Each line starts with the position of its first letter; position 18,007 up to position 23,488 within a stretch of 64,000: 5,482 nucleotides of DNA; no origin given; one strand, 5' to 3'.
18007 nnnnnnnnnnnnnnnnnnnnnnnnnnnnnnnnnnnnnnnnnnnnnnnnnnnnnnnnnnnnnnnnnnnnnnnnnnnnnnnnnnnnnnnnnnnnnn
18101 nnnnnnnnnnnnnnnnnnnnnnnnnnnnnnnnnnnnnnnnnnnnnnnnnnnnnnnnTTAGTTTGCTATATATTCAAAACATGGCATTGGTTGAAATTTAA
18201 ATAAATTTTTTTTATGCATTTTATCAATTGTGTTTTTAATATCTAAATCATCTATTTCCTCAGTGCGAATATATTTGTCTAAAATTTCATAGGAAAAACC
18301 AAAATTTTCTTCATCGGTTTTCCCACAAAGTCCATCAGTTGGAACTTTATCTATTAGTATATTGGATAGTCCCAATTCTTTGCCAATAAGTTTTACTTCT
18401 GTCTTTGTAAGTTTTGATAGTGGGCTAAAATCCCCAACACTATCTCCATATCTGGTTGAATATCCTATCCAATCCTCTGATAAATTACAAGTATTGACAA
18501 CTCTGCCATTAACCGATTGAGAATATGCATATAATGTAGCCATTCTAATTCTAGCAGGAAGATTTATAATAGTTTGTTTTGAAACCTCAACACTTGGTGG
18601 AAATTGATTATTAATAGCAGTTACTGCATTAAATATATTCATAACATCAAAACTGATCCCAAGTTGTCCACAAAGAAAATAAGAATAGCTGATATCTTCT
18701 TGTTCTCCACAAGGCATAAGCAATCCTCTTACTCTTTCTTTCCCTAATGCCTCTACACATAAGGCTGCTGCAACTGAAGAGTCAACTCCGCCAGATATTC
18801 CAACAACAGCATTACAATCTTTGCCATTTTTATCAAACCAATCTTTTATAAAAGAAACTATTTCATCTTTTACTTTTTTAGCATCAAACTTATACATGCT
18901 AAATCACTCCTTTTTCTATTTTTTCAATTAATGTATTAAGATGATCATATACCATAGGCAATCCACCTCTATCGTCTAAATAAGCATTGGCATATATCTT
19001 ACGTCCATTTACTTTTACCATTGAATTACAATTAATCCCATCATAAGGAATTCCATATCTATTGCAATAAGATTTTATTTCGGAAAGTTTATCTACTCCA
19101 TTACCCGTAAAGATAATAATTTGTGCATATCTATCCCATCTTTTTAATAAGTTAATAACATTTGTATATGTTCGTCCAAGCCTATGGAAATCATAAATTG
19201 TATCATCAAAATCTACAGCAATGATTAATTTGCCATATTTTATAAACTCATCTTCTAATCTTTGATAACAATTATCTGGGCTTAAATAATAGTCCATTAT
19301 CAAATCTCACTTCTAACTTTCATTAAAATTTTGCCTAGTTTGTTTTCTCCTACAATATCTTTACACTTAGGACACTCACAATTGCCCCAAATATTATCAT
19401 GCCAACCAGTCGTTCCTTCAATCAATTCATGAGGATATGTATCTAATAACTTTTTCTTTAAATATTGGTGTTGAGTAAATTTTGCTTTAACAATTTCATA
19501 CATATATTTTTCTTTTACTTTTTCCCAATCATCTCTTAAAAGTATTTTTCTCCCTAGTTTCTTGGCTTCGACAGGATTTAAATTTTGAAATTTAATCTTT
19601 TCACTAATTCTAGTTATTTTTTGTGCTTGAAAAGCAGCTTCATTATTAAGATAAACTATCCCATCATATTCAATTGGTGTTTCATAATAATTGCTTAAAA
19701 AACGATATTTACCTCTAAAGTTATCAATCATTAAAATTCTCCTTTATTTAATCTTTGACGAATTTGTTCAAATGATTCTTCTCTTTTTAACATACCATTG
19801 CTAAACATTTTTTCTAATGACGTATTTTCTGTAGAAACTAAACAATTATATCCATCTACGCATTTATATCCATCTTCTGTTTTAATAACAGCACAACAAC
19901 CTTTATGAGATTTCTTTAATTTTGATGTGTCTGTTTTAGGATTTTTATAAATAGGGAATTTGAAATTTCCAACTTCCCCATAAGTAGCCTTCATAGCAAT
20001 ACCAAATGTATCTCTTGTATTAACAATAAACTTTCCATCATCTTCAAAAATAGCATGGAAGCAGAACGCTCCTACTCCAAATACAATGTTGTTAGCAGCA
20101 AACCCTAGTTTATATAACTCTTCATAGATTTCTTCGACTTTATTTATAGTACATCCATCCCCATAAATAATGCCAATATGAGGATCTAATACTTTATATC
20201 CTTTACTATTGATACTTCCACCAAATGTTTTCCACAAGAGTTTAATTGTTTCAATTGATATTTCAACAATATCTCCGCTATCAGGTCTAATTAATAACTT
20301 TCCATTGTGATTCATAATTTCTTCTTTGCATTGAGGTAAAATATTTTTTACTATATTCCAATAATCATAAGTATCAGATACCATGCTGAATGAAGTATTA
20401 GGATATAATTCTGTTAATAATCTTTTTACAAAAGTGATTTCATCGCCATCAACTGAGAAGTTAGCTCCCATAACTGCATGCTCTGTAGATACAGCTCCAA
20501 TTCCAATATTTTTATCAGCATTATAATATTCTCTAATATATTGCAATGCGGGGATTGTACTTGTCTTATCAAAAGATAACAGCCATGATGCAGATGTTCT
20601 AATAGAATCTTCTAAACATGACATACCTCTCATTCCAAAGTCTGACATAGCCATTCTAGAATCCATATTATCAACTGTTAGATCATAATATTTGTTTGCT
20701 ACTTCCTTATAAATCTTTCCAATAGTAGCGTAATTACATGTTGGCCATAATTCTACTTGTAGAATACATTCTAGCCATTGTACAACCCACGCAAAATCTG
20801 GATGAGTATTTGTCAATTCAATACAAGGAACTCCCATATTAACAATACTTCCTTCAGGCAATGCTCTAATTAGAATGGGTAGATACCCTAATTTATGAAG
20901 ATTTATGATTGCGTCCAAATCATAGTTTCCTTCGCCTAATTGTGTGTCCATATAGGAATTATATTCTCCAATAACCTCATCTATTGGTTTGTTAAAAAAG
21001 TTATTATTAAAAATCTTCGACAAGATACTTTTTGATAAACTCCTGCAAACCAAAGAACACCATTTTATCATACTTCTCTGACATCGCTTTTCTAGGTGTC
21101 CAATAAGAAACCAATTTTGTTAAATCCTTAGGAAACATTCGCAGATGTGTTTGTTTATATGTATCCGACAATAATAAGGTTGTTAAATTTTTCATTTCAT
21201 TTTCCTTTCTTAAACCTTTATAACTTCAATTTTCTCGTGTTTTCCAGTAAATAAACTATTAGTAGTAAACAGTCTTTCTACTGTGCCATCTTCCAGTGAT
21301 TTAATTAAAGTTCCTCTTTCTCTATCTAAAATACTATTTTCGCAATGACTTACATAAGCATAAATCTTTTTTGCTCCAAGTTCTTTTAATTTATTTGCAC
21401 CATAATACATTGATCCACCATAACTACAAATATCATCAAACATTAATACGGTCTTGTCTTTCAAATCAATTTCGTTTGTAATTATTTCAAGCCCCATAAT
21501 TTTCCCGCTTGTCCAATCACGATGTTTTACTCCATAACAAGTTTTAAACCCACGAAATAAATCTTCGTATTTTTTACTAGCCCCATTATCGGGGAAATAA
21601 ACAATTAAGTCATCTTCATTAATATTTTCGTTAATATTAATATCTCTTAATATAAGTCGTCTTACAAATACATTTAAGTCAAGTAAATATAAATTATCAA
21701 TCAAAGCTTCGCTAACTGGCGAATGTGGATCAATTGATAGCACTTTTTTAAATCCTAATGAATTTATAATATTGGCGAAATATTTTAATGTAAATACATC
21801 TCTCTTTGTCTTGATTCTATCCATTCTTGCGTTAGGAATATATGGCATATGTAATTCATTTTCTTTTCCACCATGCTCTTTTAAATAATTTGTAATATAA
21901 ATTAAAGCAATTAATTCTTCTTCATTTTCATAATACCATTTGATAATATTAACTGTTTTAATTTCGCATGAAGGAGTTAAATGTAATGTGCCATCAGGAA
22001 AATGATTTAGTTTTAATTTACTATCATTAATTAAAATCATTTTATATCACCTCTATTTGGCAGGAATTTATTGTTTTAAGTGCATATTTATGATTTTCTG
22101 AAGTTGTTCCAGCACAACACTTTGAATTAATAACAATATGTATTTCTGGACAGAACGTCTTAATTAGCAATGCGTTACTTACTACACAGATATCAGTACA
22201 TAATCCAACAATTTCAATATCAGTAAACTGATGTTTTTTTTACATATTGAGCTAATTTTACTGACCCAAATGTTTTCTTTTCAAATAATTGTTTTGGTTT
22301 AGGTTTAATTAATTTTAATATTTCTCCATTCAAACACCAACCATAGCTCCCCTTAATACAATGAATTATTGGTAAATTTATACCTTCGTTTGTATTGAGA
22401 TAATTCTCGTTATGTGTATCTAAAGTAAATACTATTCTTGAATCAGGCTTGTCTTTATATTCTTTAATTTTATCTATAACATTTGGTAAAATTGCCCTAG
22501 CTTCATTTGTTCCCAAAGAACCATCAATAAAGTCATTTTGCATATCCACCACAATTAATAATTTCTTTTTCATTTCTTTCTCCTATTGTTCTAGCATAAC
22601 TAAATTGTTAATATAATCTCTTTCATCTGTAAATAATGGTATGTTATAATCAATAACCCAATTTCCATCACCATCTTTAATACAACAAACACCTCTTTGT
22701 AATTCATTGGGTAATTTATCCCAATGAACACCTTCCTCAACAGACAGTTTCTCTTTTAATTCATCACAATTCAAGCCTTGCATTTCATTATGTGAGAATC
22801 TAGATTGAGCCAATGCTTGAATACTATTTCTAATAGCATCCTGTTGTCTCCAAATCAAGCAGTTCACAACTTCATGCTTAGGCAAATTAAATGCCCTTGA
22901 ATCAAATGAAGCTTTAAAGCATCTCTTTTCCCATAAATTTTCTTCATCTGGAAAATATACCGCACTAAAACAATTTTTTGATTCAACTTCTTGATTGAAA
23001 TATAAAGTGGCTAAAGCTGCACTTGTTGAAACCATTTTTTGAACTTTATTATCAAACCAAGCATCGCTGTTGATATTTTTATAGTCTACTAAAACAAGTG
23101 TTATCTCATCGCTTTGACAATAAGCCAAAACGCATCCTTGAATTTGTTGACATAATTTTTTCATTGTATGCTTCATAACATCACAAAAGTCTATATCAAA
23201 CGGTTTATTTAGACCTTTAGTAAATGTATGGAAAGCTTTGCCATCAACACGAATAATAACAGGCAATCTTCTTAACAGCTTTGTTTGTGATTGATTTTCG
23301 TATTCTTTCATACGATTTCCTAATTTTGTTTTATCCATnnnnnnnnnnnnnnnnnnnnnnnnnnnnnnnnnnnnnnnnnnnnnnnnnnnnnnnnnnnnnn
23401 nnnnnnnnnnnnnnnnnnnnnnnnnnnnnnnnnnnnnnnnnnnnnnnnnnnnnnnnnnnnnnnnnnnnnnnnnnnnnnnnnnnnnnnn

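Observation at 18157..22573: Contiguous NAD+ salvage/reconstitution island: NadE, HAD phosphatase, NADAR, NadV/Namat-like, Prs/Adps-like, PncA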

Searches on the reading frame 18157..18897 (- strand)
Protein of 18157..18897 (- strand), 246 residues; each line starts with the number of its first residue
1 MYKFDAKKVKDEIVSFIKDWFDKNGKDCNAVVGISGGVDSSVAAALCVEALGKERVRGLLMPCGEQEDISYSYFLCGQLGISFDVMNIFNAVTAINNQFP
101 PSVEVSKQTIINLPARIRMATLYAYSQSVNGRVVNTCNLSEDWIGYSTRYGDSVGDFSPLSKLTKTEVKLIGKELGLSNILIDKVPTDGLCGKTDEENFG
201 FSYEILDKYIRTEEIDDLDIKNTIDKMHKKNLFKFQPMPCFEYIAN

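Call 3: search_protein_families(library=pfam, proteins=[window:18157-18897:-], max_evalue=0.01)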
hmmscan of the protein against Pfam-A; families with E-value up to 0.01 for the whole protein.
window:18157-18897:- (246 aa): 2 families
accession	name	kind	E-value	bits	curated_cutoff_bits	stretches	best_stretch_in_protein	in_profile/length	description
PF02540.23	NAD_synthase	-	6.1e-51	173.3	21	1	12-234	4-238/242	NAD synthase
PF03054.22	tRNA_Me_trans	-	8.9e-07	29.2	20.6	1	30-87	3-71/202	tRNA methyl transferase HUP domain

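Call 41: search_protein_families(library=ncbifam, proteins=[window:18157-18897:-], max_evalue=0.01)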
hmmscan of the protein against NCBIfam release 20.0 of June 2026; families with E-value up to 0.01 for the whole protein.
window:18157-18897:- (246 aa): 12 families
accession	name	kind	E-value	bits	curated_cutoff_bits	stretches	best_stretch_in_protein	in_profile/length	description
NF010587.0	PRK13980.1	equivalog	2.5e-53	181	255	1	3-213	8-217/267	NAD+ synthase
TIGR00552.1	nadE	equivalog_domain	6.5e-49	166.4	63.65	1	7-239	3-241/251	NAD(+) synthase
NF010588.0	PRK13981.1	equivalog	1e-32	113.3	479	1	12-213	271-482/546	NAD+ synthase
NF002048.0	PRK00876.1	subfamily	4.2e-32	111.2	313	2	3-96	13-108/330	NAD(+) synthase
NF001979.1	PRK00768.1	equivalog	4.3e-30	105.1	250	1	4-236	15-261/266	NAD(+) synthase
NF002730.0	PRK02628.1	equivalog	4.6e-11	41.6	473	1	29-169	361-513/677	NAD(+) synthase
NF000848.1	PRK00074.1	equivalog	3.9e-09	35.7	400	1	7-59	197-245/512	glutamine-hydrolyzing GMP synthase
TIGR00884.1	guaA_Cterm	equivalog_domain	1.2e-08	34.6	338.75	1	26-54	15-43/310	glutamine-hydrolyzing GMP synthase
TIGR00420.1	trmU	equivalog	1.2e-07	31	236.95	1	30-88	3-71/351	tRNA 2-thiouridine(34) synthase MnmA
NF001138.1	PRK00143.1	equivalog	4.2e-07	29.2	284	1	31-87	3-67/345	tRNA 2-thiouridine(34) synthase MnmA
TIGR00268.2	TIGR00268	equivalog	4.1e-05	23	150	1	30-60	16-46/259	ATP-dependent sacrificial sulfur transferase LarE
TIGR03573.1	WbuX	subfamily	0.0079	15.7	203.2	0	7-52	40-85/344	N-acetyl sugar amidotransferase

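Call 55: search_solved_structures(query=window:18157-18897:-, max_evalue=0.00001, show_alignments=1)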
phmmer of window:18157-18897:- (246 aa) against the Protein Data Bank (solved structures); distinct sequences matched with E-value up to 0.00001: 21.
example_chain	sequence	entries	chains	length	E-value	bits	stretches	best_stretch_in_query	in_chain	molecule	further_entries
2e18_A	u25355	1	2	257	9.7e-37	129.8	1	6-210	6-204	NH(3)-dependent NAD(+) synthetase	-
3p52_A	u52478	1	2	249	3.5e-31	111.6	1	5-226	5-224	NH(3)-dependent NAD(+) synthetase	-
3fiu_A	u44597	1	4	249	7.4e-27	97.4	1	4-217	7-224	NH(3)-dependent NAD(+) synthetase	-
1xng_A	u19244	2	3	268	1e-23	87.1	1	14-212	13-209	NH(3)-dependent NAD(+) synthetase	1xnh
2pz8_A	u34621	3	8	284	7.8e-20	74.4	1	12-234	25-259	NH(3)-dependent NAD(+) synthetase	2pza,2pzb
3dpi_A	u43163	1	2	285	3.8e-19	72.2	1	4-224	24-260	NAD+ synthetase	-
6c8q_A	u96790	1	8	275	4.3e-19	72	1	6-235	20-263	NH(3)-dependent NAD(+) synthetase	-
4f4h_A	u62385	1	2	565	6.4e-19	71.4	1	12-170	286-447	Glutamine dependent NAD+ synthetase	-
4xfd_A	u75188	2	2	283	2.4e-18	69.6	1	14-230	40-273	NH(3)-dependent NAD(+) synthetase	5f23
1ee1_A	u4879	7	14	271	5.7e-18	68.3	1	5-234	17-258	NH(3)-DEPENDENT NAD(+) SYNTHETASE | NAD SYNTHETASE | PROTEIN (NAD SYNTHETASE)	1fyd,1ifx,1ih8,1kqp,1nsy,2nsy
5kha_A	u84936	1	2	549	1.5e-17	67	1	13-174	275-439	Glutamine-dependent NAD+ synthetase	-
5huh_A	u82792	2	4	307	8.8e-17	64.4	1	12-232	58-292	NH(3)-dependent NAD(+) synthetase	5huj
5wp0_A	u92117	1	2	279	2.6e-16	62.9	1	28-240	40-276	NH(3)-dependent NAD(+) synthetase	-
3n05_A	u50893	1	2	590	1.1e-15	60.8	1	9-168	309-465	NH(3)-dependent NAD(+) synthetase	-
3q4g_A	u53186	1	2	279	4e-15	59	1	14-240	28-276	NH(3)-dependent NAD(+) synthetase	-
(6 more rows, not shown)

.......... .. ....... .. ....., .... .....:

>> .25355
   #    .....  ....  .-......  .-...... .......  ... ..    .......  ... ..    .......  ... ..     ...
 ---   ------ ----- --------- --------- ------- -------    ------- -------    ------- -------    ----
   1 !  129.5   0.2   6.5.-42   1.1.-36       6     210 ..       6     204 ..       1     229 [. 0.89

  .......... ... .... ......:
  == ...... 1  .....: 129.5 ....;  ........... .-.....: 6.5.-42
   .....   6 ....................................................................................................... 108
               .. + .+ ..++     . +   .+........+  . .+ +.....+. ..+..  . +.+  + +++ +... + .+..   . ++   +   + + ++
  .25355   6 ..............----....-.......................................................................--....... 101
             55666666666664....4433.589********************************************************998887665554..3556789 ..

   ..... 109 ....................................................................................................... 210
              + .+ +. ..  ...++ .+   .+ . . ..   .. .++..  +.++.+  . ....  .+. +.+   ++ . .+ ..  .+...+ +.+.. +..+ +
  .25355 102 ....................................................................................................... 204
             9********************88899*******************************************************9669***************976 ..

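Call 64: search_protein_families(library=phrogs, proteins=[window:18157-18897:-], max_evalue=0.001)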
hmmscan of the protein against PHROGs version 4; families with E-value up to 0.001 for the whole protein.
window:18157-18897:- (246 aa): 4 families
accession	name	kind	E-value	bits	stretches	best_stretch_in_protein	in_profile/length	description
phrog_11189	-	other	1.1e-65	222.7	1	1-242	2-253/256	NAD synthetase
phrog_36784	-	other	3.4e-19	69.7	1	14-173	296-472/594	NAD synthetase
phrog_11956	-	unknown function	8.6e-07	28.9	0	23-54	216-246/515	-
phrog_1741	-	moron, auxiliary metabolic gene and host takeover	4.1e-05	23.6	0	29-68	22-59/383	QueC-like queuosine biosynthesis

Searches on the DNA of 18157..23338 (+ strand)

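Call 6: search_dna_similar(query=window:18157-23338:+, collection=phages, mode=distant, max_rows=20)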
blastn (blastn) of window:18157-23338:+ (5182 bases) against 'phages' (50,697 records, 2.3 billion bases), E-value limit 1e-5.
Records with a match: 75; places in all: 75; records where one place covers at least 80% of the query: 0.
Best place of each record, by identity: 80-90% 7; 60-80% 68.
By first word of the organism name: Listeria 19; Prevotella 15; Bacillus 14; Aeromonas 6; Acinetobacter 6; Fusobacterium 4; Staphylococcus 3; Bacteriophage 3; Shewanella 2; Vibrio 1; and 2 more.
By host as written in the record: Prevotella sp. 15; Listeria monocytogenes 15; - 8; Bacillus cereus 3; Acinetobacter baumannii (Acibaumc1) 3; Aeromonas sp. 2; Fusobacterium nucleatum ATCC 10953 2; Fusobacterium nucleatum 2; and 19 more.
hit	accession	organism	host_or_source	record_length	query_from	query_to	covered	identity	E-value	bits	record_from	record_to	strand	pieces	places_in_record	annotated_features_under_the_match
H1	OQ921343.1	Bacillus phage SPbetaL3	Bacillus subtilis BEST7003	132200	1227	1572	7%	66.3%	8e-11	78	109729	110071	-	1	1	hypothetical protein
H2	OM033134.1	Aeromonas phage phiA009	Aeromonas sp.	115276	4937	5182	5%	67.7%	8e-11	78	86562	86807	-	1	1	hypothetical protein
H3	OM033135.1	Aeromonas phage phiA019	Aeromonas sp.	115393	4937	5182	5%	67.7%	8e-11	78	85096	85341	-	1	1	hypothetical protein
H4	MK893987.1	Staphylococcus phage PMBT8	Staphylococcus hyicus 07/02 4A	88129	4871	5109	5%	69.0%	8e-11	78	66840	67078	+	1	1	tRNAHis-5'-guanylyltransferase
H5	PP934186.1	Vibrio phage P018-4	Vibrio parahaemolyticus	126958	4944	5182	5%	68.4%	6e-12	81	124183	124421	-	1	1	tRNA-His guanylyltransferase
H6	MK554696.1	Fusobacterium phage Fnu1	Fusobacterium nucleatum ATCC 10953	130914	4890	5107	4%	71.7%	1e-20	109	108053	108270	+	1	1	hypothetical protein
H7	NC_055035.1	Fusobacterium phage Fnu1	Fusobacterium nucleatum ATCC 10953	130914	4890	5107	4%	71.7%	1e-20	109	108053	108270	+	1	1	tRNA-His guanylyltransferase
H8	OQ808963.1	Fusobacterium phage vB_FnuS_FNU2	Fusobacterium nucleatum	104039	4890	5107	4%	71.7%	1e-20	109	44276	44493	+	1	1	putative tRNA(His) guanylyltransferase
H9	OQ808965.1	Fusobacterium phage vB_FnuS_FNU3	Fusobacterium nucleatum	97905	4890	5107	4%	71.7%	1e-20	109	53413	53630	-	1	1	putative tRNA(His) guanylyltransferase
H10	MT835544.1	Bacteriophage sp.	human fecal samples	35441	2146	2350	4%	68.8%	2e-12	82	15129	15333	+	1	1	record has no annotation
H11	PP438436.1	Leptolyngbya phage Lbo-JY46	Leptolyngbya boryana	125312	1915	2083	3%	71.4%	3e-9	72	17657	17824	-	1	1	PncB nicotinic acid phosphoribosyltransferase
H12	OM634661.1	Bacillus phage vB_BauM_KLEB27-3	Bacillus australimaris sKR4M-27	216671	2104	2270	3%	68.6%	6e-6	62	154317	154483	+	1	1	nicotinate phosphoribosyltransferase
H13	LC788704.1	Staphylococcus phage phiSNIID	sewage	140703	2116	2261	3%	70.1%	6e-6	61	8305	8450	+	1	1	nicotinamide phosphoribosyl transferase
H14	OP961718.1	Staphylococcus phage vB_SauM_VL14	Staphylococcus aureus (MRSA)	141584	2116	2261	3%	70.0%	2e-6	63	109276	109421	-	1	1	nicotinamide phosphoribosyltransferase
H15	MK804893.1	Aeromonas phage 2L372D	Aeromonas hydrophila;Aeromonas ...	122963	5040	5182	3%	71.3%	9e-10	74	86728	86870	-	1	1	hypothetical protein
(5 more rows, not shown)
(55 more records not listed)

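Call 21: get_annotated_region(hit=H1, flank=8000)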
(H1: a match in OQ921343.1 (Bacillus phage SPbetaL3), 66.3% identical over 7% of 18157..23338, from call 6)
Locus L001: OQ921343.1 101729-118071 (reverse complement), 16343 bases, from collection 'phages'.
description: Bacillus phage SPbetaL3, complete genome.
organism: Bacillus phage SPbetaL3 (NCBI taxid 3053437)
taxonomy: Viruses; Duplodnaviria; Heunggongvirae; Uroviricota; Caudoviricetes; Spbetavirus
host: Bacillus subtilis BEST7003; source: soil; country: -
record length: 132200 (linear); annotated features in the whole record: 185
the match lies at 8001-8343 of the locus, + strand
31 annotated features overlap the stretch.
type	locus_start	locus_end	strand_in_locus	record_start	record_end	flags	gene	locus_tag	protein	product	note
CDS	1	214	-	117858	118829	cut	-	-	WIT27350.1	hypothetical protein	172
CDS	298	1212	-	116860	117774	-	-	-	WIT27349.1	hypothetical protein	171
CDS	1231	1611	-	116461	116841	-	-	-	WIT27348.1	hypothetical protein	170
CDS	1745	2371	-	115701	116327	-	-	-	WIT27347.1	hypothetical protein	169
CDS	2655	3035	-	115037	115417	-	-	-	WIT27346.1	hypothetical protein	168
CDS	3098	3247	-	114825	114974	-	-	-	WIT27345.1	hypothetical protein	167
CDS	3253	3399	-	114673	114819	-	-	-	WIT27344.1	hypothetical protein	166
CDS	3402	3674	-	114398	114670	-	-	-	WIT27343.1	hypothetical protein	165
CDS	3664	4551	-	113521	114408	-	-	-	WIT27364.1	Gad1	164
CDS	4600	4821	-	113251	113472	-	-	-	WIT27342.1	hypothetical protein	163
CDS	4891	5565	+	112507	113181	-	-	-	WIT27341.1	hypothetical protein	162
CDS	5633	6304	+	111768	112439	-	-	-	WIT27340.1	hypothetical protein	161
CDS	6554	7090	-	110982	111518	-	-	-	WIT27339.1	hypothetical protein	160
CDS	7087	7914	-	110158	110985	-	-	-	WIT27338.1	hypothetical protein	159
CDS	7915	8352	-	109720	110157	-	-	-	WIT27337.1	hypothetical protein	158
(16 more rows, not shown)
